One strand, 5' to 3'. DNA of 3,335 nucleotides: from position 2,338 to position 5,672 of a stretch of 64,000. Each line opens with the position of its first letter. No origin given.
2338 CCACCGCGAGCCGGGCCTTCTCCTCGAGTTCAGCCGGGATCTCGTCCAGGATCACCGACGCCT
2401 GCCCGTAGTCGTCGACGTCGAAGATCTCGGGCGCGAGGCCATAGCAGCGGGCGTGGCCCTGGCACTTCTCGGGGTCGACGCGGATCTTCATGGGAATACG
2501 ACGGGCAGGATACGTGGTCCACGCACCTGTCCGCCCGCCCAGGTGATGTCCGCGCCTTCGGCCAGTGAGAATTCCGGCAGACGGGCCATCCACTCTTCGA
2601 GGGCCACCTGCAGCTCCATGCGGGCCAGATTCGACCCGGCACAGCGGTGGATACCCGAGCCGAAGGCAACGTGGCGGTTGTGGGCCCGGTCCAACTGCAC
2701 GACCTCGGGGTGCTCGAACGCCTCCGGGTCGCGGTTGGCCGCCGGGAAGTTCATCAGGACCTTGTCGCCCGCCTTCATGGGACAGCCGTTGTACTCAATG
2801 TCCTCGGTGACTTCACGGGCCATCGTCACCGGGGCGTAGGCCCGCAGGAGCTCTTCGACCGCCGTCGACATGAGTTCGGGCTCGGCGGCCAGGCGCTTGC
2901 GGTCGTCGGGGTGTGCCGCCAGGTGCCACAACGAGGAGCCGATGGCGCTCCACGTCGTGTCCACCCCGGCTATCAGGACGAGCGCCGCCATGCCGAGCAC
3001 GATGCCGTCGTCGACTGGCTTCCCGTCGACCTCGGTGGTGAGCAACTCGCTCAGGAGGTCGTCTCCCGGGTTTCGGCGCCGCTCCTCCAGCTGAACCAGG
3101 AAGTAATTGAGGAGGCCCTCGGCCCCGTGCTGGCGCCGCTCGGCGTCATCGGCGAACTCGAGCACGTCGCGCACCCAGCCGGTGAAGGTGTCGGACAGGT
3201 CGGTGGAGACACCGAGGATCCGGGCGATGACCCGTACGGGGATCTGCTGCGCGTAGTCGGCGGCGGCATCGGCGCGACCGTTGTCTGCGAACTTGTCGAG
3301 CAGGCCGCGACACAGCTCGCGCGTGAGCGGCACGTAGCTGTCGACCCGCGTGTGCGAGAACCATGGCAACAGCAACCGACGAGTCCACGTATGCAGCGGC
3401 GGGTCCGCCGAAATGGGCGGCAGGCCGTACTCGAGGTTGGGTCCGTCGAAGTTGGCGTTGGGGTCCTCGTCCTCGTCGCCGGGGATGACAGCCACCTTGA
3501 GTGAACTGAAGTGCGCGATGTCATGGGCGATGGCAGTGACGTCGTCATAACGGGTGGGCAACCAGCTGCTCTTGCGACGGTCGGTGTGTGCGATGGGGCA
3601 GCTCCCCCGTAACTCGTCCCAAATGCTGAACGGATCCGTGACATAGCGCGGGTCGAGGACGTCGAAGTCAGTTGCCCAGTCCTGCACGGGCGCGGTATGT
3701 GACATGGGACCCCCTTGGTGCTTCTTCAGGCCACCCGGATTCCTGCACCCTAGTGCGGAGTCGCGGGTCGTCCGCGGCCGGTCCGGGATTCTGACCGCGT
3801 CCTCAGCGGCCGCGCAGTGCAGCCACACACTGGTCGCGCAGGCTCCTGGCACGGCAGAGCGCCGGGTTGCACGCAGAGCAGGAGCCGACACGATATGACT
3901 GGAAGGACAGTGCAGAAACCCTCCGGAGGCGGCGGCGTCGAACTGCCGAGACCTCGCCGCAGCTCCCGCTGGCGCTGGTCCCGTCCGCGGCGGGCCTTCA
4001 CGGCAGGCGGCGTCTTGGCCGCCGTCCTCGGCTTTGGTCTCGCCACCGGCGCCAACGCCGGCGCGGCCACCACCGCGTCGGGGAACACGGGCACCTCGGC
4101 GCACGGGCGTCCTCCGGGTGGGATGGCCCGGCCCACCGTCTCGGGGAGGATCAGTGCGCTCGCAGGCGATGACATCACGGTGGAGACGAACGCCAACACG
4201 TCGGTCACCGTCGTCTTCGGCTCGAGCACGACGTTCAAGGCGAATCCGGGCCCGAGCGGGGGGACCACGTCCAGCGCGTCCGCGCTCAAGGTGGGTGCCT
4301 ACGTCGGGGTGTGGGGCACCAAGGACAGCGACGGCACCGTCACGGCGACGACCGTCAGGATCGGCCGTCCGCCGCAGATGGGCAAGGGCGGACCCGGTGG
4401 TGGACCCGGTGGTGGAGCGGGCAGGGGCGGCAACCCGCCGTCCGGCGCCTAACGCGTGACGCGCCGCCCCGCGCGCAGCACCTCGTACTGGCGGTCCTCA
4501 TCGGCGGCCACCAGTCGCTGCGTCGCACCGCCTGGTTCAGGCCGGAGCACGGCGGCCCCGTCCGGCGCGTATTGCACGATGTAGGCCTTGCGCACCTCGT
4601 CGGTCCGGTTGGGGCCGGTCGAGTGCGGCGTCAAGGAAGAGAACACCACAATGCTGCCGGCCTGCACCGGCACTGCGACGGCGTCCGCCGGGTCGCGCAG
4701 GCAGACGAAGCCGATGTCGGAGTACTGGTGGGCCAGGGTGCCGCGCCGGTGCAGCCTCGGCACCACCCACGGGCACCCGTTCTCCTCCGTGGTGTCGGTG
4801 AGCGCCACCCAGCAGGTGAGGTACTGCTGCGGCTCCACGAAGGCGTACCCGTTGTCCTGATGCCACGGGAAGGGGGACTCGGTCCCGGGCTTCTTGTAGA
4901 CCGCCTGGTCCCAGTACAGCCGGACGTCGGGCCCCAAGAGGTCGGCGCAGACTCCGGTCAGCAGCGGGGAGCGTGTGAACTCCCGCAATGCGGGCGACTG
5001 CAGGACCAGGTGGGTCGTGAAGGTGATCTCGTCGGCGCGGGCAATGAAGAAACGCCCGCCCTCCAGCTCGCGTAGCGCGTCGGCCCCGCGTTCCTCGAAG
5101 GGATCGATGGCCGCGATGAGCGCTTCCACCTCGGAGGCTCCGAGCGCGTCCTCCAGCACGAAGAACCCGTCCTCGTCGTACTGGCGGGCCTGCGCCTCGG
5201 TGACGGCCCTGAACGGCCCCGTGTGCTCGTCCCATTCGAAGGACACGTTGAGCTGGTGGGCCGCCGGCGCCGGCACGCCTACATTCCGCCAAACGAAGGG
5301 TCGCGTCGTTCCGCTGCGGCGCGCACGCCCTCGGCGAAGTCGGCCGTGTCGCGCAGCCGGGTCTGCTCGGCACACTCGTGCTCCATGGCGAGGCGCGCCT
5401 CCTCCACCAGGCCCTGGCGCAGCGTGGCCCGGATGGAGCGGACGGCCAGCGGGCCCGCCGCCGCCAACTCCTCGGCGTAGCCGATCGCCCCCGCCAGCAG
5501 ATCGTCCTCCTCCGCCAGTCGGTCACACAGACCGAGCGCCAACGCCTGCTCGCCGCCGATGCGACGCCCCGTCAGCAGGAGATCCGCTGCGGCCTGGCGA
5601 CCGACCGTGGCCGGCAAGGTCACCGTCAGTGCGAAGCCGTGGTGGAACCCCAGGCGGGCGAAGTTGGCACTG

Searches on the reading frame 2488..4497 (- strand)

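Call 22: search_protein_families(library=pfam, proteins=[window:2488-4497:-], max_evalue=0.0001)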
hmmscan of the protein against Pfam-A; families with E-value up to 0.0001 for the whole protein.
window:2488-4497:- (669 aa): 1 family
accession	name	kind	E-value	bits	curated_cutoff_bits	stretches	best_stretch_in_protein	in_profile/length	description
PF00067.27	p450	-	6.4e-25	88.3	22.8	1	474-635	231-427/462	Cytochrome P450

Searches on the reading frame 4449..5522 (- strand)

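Call 17: search_protein_families(library=pfam, proteins=[window:4449-5522:-], max_evalue=0.0001)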
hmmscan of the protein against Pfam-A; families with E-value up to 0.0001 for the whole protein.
window:4449-5522:- (357 aa): 1 family
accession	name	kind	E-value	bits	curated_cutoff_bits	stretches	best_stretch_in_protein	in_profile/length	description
PF05721.19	PhyH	-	1e-32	114.6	22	1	115-313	1-213/213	Phytanoyl-CoA dioxygenase (PhyH)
